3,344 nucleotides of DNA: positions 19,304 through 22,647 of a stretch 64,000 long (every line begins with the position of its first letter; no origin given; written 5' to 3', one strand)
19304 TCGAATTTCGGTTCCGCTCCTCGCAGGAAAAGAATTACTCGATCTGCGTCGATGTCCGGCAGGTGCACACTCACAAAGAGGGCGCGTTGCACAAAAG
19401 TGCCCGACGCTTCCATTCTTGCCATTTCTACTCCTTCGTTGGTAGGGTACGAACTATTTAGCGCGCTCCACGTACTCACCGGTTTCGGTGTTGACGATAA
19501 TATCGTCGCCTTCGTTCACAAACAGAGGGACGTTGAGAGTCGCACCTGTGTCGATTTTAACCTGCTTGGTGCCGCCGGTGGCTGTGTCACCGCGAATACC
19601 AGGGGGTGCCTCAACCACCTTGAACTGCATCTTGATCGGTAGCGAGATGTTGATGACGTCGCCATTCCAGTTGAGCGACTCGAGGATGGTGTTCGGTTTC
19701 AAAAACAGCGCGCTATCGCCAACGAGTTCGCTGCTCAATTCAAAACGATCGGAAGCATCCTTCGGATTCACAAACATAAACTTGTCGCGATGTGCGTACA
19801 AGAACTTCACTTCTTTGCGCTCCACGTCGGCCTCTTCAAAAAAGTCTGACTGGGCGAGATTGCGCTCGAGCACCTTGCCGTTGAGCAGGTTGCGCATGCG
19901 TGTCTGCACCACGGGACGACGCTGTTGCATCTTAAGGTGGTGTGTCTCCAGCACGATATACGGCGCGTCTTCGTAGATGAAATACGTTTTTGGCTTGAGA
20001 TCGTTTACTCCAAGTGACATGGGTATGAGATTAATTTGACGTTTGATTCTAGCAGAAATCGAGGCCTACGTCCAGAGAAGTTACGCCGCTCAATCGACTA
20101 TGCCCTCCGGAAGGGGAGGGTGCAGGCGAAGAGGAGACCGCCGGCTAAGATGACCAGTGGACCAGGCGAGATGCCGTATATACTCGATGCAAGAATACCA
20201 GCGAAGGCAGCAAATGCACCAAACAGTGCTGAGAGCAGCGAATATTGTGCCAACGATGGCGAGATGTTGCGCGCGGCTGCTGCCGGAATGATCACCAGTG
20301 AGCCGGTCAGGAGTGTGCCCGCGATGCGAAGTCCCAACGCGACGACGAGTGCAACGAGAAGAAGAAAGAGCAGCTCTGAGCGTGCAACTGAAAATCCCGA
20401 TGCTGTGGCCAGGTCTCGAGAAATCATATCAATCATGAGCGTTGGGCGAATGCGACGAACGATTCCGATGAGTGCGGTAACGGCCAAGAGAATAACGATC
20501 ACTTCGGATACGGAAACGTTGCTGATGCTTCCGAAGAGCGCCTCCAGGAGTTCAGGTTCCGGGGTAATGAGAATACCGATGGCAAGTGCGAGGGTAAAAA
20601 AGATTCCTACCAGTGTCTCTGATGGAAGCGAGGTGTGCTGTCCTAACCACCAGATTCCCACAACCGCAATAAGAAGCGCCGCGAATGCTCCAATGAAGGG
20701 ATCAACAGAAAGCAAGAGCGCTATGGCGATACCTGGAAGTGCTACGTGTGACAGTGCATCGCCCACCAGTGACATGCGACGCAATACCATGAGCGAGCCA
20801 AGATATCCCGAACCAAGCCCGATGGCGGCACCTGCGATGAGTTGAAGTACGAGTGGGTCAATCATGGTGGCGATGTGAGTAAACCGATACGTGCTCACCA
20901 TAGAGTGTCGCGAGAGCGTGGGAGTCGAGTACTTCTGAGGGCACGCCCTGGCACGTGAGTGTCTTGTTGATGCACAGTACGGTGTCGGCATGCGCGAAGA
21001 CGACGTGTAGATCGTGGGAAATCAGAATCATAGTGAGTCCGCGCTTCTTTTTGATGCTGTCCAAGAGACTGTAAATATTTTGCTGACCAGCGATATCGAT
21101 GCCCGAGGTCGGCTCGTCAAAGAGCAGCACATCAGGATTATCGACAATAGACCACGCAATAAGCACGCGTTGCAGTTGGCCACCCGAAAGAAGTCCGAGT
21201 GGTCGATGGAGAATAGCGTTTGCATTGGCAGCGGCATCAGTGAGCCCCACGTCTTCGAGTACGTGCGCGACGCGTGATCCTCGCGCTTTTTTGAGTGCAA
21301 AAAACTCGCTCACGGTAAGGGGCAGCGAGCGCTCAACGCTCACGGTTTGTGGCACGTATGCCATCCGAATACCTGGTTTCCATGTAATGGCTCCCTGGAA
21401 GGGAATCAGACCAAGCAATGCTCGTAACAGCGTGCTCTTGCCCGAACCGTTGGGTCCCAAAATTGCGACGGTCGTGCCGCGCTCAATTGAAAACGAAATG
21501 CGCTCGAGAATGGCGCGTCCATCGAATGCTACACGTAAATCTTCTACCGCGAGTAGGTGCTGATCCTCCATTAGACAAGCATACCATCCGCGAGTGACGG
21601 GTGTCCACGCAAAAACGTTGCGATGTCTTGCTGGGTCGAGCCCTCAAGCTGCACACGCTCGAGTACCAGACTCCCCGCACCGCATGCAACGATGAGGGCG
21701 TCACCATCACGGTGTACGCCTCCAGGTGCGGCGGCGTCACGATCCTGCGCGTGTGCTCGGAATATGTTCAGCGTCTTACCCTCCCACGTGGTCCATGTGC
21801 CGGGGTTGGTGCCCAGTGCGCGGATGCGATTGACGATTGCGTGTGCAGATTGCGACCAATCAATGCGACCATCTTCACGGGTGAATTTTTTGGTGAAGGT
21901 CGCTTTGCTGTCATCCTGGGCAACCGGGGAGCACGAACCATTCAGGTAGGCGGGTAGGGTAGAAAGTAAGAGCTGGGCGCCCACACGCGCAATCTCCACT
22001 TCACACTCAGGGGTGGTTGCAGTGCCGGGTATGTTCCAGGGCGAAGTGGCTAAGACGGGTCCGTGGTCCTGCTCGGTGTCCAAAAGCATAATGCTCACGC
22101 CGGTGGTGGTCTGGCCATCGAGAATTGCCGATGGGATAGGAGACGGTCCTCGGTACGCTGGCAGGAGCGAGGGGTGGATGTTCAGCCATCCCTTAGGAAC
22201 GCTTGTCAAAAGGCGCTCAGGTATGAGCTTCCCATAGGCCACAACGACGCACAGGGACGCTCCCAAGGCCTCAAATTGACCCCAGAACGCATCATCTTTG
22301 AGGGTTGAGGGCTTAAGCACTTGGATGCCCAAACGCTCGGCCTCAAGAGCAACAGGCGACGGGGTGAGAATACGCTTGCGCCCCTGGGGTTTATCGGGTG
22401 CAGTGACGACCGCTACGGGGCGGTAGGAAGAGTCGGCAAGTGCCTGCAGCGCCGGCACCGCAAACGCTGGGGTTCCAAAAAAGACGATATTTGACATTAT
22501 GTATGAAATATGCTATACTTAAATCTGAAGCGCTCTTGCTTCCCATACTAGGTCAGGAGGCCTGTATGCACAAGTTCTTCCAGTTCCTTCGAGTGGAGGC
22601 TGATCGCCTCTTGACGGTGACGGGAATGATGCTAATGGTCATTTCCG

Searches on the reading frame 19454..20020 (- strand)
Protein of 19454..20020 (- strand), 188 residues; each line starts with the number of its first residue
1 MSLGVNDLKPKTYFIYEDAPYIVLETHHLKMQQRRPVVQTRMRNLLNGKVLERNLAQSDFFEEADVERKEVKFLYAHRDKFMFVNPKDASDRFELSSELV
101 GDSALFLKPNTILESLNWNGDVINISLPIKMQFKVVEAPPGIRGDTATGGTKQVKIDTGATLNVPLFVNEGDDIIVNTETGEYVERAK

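Call 78: search_protein_families(library=pfam, proteins=[window:19454-20020:-], max_evalue=0.001)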
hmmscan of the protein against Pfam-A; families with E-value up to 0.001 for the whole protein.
window:19454-20020:- (188 aa): 3 families
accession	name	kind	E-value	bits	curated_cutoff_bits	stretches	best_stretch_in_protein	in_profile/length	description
PF09285.17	Elong-fact-P_C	-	1.3e-23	82.8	25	1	132-186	2-56/56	Elongation factor P, C-terminal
PF08207.18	EFP_N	-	4.1e-11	43.2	23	1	5-58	2-55/58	Elongation factor P (EF-P) KOW-like domain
PF01132.26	EFP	-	9.5e-07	29.1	27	1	69-123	1-54/54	Elongation factor P (EF-P) OB domain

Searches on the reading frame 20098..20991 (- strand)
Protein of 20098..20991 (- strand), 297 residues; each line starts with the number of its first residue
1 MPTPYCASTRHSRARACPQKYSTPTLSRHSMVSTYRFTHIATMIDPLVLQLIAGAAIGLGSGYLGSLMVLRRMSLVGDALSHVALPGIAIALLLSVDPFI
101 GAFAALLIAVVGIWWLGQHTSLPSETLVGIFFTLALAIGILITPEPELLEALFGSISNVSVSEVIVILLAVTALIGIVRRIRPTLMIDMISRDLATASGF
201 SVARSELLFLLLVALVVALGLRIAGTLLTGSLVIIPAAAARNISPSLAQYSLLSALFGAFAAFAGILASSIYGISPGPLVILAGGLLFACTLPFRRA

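Call 57: search_protein_families(library=pfam, proteins=[window:20098-20991:-], max_evalue=0.001)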
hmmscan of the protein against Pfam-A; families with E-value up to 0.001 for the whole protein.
window:20098-20991:- (297 aa): 2 families
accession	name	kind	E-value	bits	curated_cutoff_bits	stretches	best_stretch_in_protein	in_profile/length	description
PF00950.22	ABC-3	-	2e-46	159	20.1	1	49-290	7-253/258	ABC 3 transport family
PF01032.23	FecCD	-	0.00063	19.3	26.5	1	83-289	82-306/311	FecCD transport family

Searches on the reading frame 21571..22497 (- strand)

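Call 58: search_protein_families(library=pfam, proteins=[window:21571-22497:-], max_evalue=0.001)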
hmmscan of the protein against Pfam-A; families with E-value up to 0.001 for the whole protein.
window:21571-22497:- (308 aa): 2 families
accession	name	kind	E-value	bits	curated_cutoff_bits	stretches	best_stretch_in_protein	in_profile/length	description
PF00551.24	Formyl_trans_N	-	1.1e-33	116.9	26.1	1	3-180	2-180/181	Formyl transferase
PF02911.23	Formyl_trans_C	-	9.5e-24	83.9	21.1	1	205-299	2-99/100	Formyl transferase, C-terminal domain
